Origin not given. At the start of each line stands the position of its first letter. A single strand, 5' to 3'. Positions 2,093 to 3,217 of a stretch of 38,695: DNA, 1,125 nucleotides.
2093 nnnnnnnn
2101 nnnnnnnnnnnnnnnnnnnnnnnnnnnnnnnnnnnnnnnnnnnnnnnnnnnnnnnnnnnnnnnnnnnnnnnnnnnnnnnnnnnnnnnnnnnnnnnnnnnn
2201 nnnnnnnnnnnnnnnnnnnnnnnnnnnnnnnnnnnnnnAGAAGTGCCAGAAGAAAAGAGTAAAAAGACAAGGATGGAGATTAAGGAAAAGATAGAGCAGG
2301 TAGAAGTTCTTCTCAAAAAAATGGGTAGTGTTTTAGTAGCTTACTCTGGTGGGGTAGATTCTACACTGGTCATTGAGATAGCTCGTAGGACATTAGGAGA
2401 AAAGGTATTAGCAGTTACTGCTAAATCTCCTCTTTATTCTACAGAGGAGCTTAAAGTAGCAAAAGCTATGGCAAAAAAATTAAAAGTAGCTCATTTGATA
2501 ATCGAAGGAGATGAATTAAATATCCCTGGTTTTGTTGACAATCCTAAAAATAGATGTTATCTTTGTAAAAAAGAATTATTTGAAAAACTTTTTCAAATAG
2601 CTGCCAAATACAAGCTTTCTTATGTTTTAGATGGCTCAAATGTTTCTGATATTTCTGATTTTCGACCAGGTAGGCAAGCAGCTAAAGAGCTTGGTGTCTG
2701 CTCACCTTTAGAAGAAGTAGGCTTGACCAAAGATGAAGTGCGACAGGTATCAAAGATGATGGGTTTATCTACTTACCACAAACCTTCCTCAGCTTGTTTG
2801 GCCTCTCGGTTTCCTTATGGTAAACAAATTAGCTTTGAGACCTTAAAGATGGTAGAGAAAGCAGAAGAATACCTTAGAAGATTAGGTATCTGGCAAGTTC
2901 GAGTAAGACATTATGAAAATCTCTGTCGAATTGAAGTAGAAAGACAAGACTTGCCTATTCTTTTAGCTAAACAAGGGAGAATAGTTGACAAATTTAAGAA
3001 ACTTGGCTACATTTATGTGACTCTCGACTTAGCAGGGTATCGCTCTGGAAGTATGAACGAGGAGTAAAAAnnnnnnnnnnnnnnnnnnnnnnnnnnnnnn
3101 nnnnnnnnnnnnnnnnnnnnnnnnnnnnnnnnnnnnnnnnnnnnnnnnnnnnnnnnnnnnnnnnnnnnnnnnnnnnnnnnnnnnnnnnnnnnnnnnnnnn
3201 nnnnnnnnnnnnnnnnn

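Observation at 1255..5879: Co-directional cluster of five Fe-S/sulfur-transfer enzymes: BioB-like radical SAM, LarE-like, MnmA, FdhD, NadA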

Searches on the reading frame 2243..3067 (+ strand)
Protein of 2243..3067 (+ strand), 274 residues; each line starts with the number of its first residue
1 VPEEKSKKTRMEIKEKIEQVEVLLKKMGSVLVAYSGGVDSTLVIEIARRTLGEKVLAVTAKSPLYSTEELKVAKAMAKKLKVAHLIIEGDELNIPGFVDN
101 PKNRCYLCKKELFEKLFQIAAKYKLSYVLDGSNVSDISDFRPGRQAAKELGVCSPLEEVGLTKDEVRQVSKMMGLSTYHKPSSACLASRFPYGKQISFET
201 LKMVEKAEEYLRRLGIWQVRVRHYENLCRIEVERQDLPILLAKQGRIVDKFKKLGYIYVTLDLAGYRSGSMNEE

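Call 3: search_protein_families(library=pfam, proteins=[window:2243-3067:+])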
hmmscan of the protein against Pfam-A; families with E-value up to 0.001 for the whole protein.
window:2243-3067:+ (274 aa): 5 families
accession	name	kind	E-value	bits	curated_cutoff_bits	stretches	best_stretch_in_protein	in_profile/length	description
PF00733.27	Asn_synthase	-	8.2e-07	29.4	21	1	28-91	18-83/354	Asparagine synthase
PF02540.23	NAD_synthase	-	1.4e-06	28.1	21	1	25-87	16-79/242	NAD synthase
PF06508.19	QueC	-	4.1e-06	26.9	22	1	30-90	2-61/210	Queuosine biosynthesis protein QueC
PF00764.25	Arginosuc_synth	-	0.00011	22.7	27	1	30-87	2-59/162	Arginosuccinate synthase N-terminal HUP domain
PF03054.22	tRNA_Me_trans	-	0.00099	19.2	20.6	0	30-74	3-46/202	tRNA methyl transferase HUP domain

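Call 4: search_protein_families(library=ncbifam, proteins=[window:2243-3067:+])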
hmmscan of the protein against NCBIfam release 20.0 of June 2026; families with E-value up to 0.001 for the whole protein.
window:2243-3067:+ (274 aa): 14 families
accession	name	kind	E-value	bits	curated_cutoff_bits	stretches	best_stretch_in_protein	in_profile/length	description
TIGR00268.2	TIGR00268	equivalog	6.6e-98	327.1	150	1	16-272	2-259/259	ATP-dependent sacrificial sulfur transferase LarE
TIGR00884.1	guaA_Cterm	equivalog_domain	2.4e-10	40.2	338.75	1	13-177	3-180/310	glutamine-hydrolyzing GMP synthase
NF010587.0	PRK13980.1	equivalog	1.3e-09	37.7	255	1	7-88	12-93/267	NAD+ synthase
TIGR03573.1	WbuX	subfamily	2.9e-09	36.8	203.2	1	7-145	33-183/344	N-acetyl sugar amidotransferase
TIGR00552.1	nadE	equivalog_domain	1.3e-07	31.1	63.65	1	19-91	14-88/251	NAD(+) synthase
NF000848.1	PRK00074.1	equivalog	2.9e-07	29.5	400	1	9-137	196-328/512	glutamine-hydrolyzing GMP synthase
NF010588.0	PRK13981.1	equivalog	3.9e-07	28.8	479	1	28-88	286-347/546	NAD+ synthase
TIGR00364.1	TIGR00364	equivalog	1.8e-06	27.6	150.3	1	32-90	3-60/201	7-cyano-7-deazaguanine synthase QueC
NF002048.0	PRK00876.1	subfamily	2e-05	23.6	313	1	10-86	20-97/330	NAD(+) synthase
NF010392.0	PRK13820.1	equivalog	5.5e-05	22.3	512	1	27-91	2-66/395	argininosuccinate synthase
NF006351.0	PRK08576.1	equivalog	0.00016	20.4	290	1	12-129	219-335/436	hypothetical protein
NF001138.1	PRK00143.1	equivalog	0.00026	20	284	0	30-86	2-65/345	tRNA 2-thiouridine(34) synthase MnmA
NF001770.0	PRK00509.1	equivalog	0.00037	19.6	334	1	27-88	4-63/401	argininosuccinate synthase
TIGR01536.1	asn_synth_AEB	equivalog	0.00054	19.1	267.1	1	24-84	252-310/517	asparagine synthase (glutamine-hydrolyzing)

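Call 18: find_homologous_proteins(query=window:2243-3067:+, max_evalue=1e-20)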
Query window:2243-3067:+ (274 aa): 7817 proteins with E <= 1e-20 among 8000 candidates; the best 120 are listed.
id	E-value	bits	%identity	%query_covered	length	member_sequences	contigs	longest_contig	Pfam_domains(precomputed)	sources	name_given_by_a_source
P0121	1.3e-173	593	100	100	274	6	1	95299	PF00733.28,PF06508.20,PF02540.24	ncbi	ncbi:MAG: ATP-dependent sacrificial sulfur transferase LarE [bacterium]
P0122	2.7e-115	402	69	96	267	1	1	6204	PF06508.20,PF00764.26,PF02540.24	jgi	-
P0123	6.0e-112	391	68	97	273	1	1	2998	PF00733.28,PF06508.20,PF00764.26,PF02540.24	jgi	-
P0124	4.1e-110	385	67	95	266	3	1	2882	-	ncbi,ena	ncbi:MAG: ATP-dependent sacrificial sulfur transferase LarE [Candidatus Desantisbacteria bacterium]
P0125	4.2e-109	382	67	96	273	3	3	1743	PF06508.20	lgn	-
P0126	1.4e-108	380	67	91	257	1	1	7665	PF02540.24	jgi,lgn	-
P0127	6.3e-108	378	65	96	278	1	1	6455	PF02540.24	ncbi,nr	ncbi:MAG: ATP-dependent sacrificial sulfur transferase LarE [bacterium]|nr:ATP-dependent sacrificial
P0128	8.8e-108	378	67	92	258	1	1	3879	PF02540.24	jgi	-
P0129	1.4e-107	377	66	94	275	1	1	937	PF02540.24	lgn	-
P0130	2.1e-107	377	65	96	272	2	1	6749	PF02540.24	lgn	-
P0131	1.0e-106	374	66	96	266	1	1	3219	PF06508.20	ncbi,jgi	jgi:uncharacterized protein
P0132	5.1e-106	372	67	90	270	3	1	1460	PF00733.28,PF06508.20,PF02540.24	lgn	-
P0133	5.2e-106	372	66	95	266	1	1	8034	PF00733.28,PF06508.20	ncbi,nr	ncbi:MAG: ATP-dependent sacrificial sulfur transferase LarE [bacterium]|nr:ATP-dependent sacrificial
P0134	6.7e-106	372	66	96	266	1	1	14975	PF02540.24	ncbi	ncbi:MAG: ATP-dependent sacrificial sulfur transferase LarE [bacterium]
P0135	8.1e-106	371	65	95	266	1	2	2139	PF00733.28,PF06508.20,PF02540.24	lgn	-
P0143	8.5e-102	358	64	96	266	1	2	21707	PF00733.28,PF06508.20,PF02540.24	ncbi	ncbi:MAG: ATP-dependent sacrificial sulfur transferase LarE [Candidatus Desantisbacteria bacterium]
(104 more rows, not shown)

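Call 22: find_related_loci(query=A1, collection=genome_contigs, flank=10000)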
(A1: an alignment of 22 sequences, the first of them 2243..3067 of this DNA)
Query A1 (274 aa) in genome_contigs; peptide patterns used: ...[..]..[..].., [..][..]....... (x = any residue, [..] = any of these).
600 stretches matched a pattern (row limit reached: there are more); 582 encode a relative of the query (tblastn E <= 1e-3); the best 80 are kept; 80 distinct loci.
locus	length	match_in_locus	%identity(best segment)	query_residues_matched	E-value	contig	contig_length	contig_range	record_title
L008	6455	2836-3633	64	8-273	1e-116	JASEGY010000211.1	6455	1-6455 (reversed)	MAG: bacterium isolate Yes70-08 NODE_211_length_6455_cov_568.710625, whole genome shotgun sequence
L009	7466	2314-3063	58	27-273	1e-91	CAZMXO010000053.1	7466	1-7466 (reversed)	MAG TPA_asm: uncultured bacterium isolate binchicken_co181_177 genome assembly, contig: NODE_21256_length_7466_cov_12.21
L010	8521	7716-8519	53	10-274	2e-90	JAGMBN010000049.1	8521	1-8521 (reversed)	MAG: bacterium isolate RS_16_22 ZL425.bin.22.fa_49, whole genome shotgun sequence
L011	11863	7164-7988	52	1-273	2e-90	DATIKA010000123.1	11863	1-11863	MAG TPA_asm: Candidatus Limnocylindrales bacterium isolate SMAG_U15705 k141_234429, whole genome shotgun sequence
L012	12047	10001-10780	55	16-273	2e-89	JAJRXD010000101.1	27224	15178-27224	MAG: Deltaproteobacteria bacterium isolate Dive96_bin3.122 k141_2678141, whole genome shotgun sequence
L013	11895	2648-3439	50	11-273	2e-88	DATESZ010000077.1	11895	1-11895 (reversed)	MAG TPA_asm: Syntrophales bacterium isolate SMAG_U8302 k141_227227, whole genome shotgun sequence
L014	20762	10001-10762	54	23-273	3e-88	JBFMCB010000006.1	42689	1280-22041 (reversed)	MAG: Chloroflexota bacterium isolate MAG180 MAG180_6, whole genome shotgun sequence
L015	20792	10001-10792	51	12-273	7e-88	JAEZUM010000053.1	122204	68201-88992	MAG: Bacillota bacterium isolate OH_PDB_89 k127_19849, whole genome shotgun sequence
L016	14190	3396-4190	50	11-273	1e-87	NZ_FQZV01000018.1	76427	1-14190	Geosporobacter subterraneus DSM 17957, whole genome shotgun sequence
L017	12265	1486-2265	53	15-272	1e-87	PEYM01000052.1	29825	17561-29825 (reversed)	MAG: Candidatus Saganbacteria bacterium CG08_land_8_20_14_0_20_45_16 CG08_land_8_20_14_0.20_scaffold_399_c, whole genome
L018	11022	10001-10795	52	11-273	2e-87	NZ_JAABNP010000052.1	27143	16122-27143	Clostridium sp. C2-6-12 NODE_52_length_27143_cov_251.539981, whole genome shotgun sequence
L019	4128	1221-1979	52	24-274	2e-87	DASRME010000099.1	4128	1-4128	MAG TPA_asm: Atribacterota bacterium isolate SMAG_U10207 k141_152563, whole genome shotgun sequence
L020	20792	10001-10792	53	12-273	7e-87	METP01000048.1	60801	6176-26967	MAG: candidate division WOR-1 bacterium RIFCSPLOWO2_02_FULL_46_20 rifcsplowo2_02_scaffold_329, whole genome shotgun sequ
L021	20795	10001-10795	52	11-273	9e-87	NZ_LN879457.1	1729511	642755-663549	Desnuesiella massiliensis strain mt10, whole genome shotgun sequence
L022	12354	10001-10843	49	16-273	1e-86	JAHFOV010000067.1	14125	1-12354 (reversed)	MAG: Planctomycetota bacterium isolate nzgw511 NODE_2819_length_14126_cov_3.475259, whole genome shotgun sequence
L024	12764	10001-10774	55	15-272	2e-86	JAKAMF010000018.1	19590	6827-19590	MAG: bacterium isolate WY5.bin157 NODE_4422_length_19590_cov_1.259775, whole genome shotgun sequence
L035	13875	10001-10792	50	12-273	4e-85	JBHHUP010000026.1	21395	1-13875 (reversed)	MAG: Thermodesulfobacteriota bacterium isolate S.5.sp2_bin.32 NODE_647_length_21395_cov_7.773477, whole genome shotgun s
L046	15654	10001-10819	48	3-273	2e-83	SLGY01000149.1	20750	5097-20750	MAG: Kiritimatiellae bacterium isolate CSSed165cm_123 CSSed16-5cm-6015, whole genome shotgun sequence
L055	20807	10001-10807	47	7-273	3e-82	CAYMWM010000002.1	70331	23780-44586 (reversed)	MAG TPA_asm: uncultured Smithella sp. isolate SRP192927_co6_232 genome assembly, contig: NODE_418_length_70331_cov_5.453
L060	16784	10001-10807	50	7-273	1e-81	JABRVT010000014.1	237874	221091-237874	MAG: Candidatus Brocadia sp. isolate MAG-01r c_000000000014, whole genome shotgun sequence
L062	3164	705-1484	51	16-273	1e-82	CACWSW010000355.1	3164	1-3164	uncultured bacterium isolate RUG10884 genome assembly, contig: RUG10884_asm_355, whole genome shotgun sequence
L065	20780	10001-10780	54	15-273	4e-81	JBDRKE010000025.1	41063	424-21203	MAG: Candidatus Omnitrophota bacterium isolate MEGAHIT-group-1.695 k141_4693168, whole genome shotgun sequence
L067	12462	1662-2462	49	9-273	7e-81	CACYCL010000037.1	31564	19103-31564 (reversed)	uncultured bacterium isolate RUG11810 genome assembly, contig: RUG11810_asm_37, whole genome shotgun sequence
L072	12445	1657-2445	48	13-273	1e-80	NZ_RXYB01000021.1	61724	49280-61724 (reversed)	Acetobacterium tundrae strain DSM 9173 NODE_21_length_61724_cov_28.6017, whole genome shotgun sequence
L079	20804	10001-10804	46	8-273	2e-79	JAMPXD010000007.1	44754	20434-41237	MAG: Geobacteraceae bacterium isolate R2F_R2FSRR_metabat.21 R2F_C408, whole genome shotgun sequence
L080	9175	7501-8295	48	11-273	2e-79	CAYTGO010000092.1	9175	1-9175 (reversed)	MAG TPA_asm: uncultured Candidatus Scalindua sp. isolate SRP167671_co2_43 genome assembly, contig: NODE_9454_length_9175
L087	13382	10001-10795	48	13-274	3e-79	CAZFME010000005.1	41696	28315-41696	MAG TPA_asm: uncultured Clostridia bacterium isolate SRP192927_co8_291 genome assembly, contig: NODE_663_length_41696_co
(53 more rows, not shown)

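Call 25: search_protein_families(library=ncbifam, proteins=[L067:1644-3428:+, L067:49-1566:+, L067:3498-4751:-], max_evalue=0.00001)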
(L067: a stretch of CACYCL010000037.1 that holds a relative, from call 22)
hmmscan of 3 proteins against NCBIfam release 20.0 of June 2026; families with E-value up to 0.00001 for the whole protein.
L067:1644-3428:+ (594 aa): 8 families
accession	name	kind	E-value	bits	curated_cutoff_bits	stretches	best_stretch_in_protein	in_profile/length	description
TIGR00433.2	bioB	equivalog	1.8e-104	349.3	225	1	287-588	3-306/307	biotin synthase BioB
TIGR00268.2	TIGR00268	equivalog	1.1e-95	319.8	150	1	14-272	2-259/259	ATP-dependent sacrificial sulfur transferase LarE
NF006308.0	PRK08508.1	equivalog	2.3e-53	181.2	377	1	322-592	6-276/279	biotin synthase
TIGR03910.1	pyrrolys_PylB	equivalog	1.2e-14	54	348.2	1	278-535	9-270/347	methylornithine synthase PylB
TIGR03957.1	rSAM_HmdB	equivalog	3.6e-13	49.4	320.9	1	319-535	35-252/317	5,10-methenyltetrahydromethanopterin hydrogenase cofactor biosynthesis protein HmdB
NF053743.1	LipS2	equivalog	2.7e-11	43.5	270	1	330-493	30-193/292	LipS2 family lipoyl synthase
TIGR03956.1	rSAM_HydE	equivalog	3.5e-08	33.1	254.6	1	279-536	3-262/340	[FeFe] hydrogenase H-cluster radical SAM maturase HydE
NF010587.0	PRK13980.1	equivalog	4.3e-07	29.4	255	1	23-90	27-97/267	NAD+ synthase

L067:49-1566:+ (505 aa): 2 families
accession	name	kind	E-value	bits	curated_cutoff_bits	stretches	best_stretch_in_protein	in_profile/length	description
NF008730.0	PRK11750.1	equivalog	4.9e-187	624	1047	1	2-502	953-1467/1490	glutamate synthase large subunit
TIGR03122.1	one_C_dehyd_C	equivalog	4.1e-08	32.8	130.65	1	298-439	74-210/260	formylmethanofuran dehydrogenase subunit C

L067:3498-4751:- (417 aa): 0 families

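Call 30: search_protein_families(library=pfam, proteins=[L055:11602-12810:-, L087:10819-11574:+, L011:9605-10456:-, L079:8924-9847:+, L079:8264-8731:+, L012:5391-6146:+, L065:10799-11977:+, L035:8880-9938:+, L072:2596-3831:-, L080:8384-9136:+], max_evalue=0.00001)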
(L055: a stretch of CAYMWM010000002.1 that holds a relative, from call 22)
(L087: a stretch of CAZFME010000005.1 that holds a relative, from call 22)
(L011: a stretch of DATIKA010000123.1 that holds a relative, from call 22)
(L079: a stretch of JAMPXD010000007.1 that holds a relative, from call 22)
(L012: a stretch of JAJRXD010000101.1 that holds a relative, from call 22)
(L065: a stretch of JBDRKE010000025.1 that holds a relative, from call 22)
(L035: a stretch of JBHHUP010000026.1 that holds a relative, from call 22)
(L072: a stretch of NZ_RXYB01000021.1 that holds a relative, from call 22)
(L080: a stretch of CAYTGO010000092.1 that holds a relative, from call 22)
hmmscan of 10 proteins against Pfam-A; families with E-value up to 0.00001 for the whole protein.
L055:11602-12810:- (402 aa): 1 family
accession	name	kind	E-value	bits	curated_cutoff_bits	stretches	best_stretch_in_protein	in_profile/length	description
PF01969.22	Ni_insertion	-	1.3e-146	489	22.1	1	4-391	1-375/375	Nickel insertion protein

L087:10819-11574:+ (251 aa): 1 family
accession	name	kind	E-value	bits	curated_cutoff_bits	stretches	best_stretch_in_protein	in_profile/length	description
PF00731.26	AIRC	-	1.6e-15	57.4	30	1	119-249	2-132/148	AIR carboxylase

L011:9605-10456:- (283 aa): 3 families
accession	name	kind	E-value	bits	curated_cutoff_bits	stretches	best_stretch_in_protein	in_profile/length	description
PF00005.33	ABC_tran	-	7.8e-30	104.7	25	1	53-208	2-137/137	ABC transporter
PF13304.12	AAA_21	-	4.6e-12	47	27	0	155-238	220-300/304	AAA domain, putative AbiEii toxin, Type IV TA system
PF02463.25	SMC_N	-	1.7e-08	34.6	40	1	61-252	23-213/220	RecF/RecN/SMC N terminal domain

L079:8924-9847:+ (307 aa): 1 family
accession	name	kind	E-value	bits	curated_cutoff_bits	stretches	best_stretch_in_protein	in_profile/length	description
PF00291.31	PALP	-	3.4e-75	253.6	35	1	10-295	2-295/295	Pyridoxal-phosphate dependent enzyme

L079:8264-8731:+ (155 aa): 1 family
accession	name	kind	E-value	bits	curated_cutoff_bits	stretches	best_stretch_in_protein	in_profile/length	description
PF02082.26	Rrf2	-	2.2e-37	128.6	30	1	3-136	1-131/132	Iron-dependent Transcriptional regulator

L012:5391-6146:+ (251 aa): 1 family
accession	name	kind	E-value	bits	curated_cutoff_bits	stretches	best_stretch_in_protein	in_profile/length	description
PF00899.27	ThiF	-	2e-71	240.4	28.1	1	17-246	1-238/238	ThiF family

L065:10799-11977:+ (392 aa): 3 families
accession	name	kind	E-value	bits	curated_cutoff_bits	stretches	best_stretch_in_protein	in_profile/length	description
PF00266.25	Aminotran_5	-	4.1e-93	312.7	21.5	1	5-367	1-371/371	Aminotransferase class-V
PF01212.27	Beta_elim_lyase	-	1.3e-07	31.7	27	1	56-192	42-186/288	Beta-eliminating lyase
PF01041.23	DegT_DnrJ_EryC1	-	1.3e-06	28.3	19.8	1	55-183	33-151/360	DegT/DnrJ/EryC1/StrS aminotransferase family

L035:8880-9938:+ (352 aa): 3 families
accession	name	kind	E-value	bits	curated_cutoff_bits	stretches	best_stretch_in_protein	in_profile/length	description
PF18297.6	NFACT-R_2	-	1.4e-17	64.2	26.9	1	248-347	1-102/104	NFACT protein RNA binding domain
PF02568.20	ThiI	-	9e-17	61.8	20.5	1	18-166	5-145/197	Thiamine biosynthesis protein (ThiI)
PF03054.22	tRNA_Me_trans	-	2.6e-09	37.5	20.6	1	18-134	2-126/202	tRNA methyl transferase HUP domain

L072:2596-3831:- (411 aa): 5 families
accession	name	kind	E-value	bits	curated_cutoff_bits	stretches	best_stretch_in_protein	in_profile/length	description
PF01053.26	Cys_Met_Meta_PP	-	9.4e-114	380.3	27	1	23-402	1-381/381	Cys/Met metabolism PLP-dependent enzyme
PF00266.25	Aminotran_5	-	2.3e-09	37.1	21.5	1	100-226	71-205/371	Aminotransferase class-V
PF00155.27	Aminotran_1_2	-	2.4e-09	37.3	19.7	1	73-201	39-189/361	Aminotransferase class I and II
PF01041.23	DegT_DnrJ_EryC1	-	1.4e-08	34.9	19.8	1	70-199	20-147/360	DegT/DnrJ/EryC1/StrS aminotransferase family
PF06838.17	Met_gamma_lyase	-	4.8e-07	29.1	24.2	1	141-247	135-248/405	Methionine gamma-lyase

L080:8384-9136:+ (250 aa): 4 families
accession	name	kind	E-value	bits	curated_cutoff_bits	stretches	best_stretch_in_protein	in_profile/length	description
PF01209.24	Ubie_methyltran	-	6.1e-66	222.5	20.1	1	16-246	5-233/233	ubiE/COQ5 methyltransferase family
PF13649.12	Methyltransf_25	-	6.6e-13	49.6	27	1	62-159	1-97/97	Methyltransferase domain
PF08241.18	Methyltransf_11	-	1.4e-11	45.3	21.2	1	67-163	5-95/95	Methyltransferase domain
PF13847.12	Methyltransf_31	-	9.9e-10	38.7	27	1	56-167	1-113/145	Methyltransferase domain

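Call 31: find_homologous_proteins(query=L067:1644-3428:+, max_evalue=1e-40)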
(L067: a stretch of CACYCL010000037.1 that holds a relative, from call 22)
Query L067:1644-3428:+ (594 aa): 1932 proteins with E <= 1e-40 among 8000 candidates; the best 120 are listed.
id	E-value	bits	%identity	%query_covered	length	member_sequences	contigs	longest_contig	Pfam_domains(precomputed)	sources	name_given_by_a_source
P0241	0.0e+0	1173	88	99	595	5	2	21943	PF04055.28,PF06968.19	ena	-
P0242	0.0e+0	1104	82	100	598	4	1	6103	PF04055.28,PF06968.19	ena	-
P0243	0.0e+0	1082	82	97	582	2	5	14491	PF04055.28,PF06968.19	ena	-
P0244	0.0e+0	1053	80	98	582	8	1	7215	PF04055.28,PF06968.19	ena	-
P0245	3.1e-284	962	73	98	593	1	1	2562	PF04055.28,PF06968.19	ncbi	-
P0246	1.2e-246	838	63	97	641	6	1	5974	PF04055.28,PF06968.19,PF02540.24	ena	-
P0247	4.9e-241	820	71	51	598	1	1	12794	PF04055.28,PF06968.19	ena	-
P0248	3.5e-231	787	61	97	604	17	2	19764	PF06508.20,PF04055.28,PF06968.19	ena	-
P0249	5.5e-211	720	56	98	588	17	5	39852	PF04055.28,PF06968.19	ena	-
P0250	7.5e-196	670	53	98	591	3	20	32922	PF04055.28,PF06968.19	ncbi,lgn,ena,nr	ncbi:MAG: biotin synthase BioB [Kiritimatiellae bacterium]|nr:biotin synthase BioB [Kiritimatiellia 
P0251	1.3e-177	610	84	52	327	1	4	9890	PF04055.28,PF06968.19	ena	-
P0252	7.0e-177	608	86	51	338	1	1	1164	PF04055.28,PF06968.19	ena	-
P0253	2.4e-176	606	84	53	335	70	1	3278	PF04055.28,PF06968.19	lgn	-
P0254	2.8e-175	603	84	53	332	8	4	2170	PF04055.28,PF06968.19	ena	-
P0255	4.0e-175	602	87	51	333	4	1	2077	PF04055.28,PF06968.19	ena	-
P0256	5.3e-175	602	87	51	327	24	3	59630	PF04055.28,PF06968.19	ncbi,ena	-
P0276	1.3e-159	551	65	67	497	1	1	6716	PF04055.28,PF06968.19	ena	-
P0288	1.9e-150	521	75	51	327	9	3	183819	PF04055.28,PF06968.19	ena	-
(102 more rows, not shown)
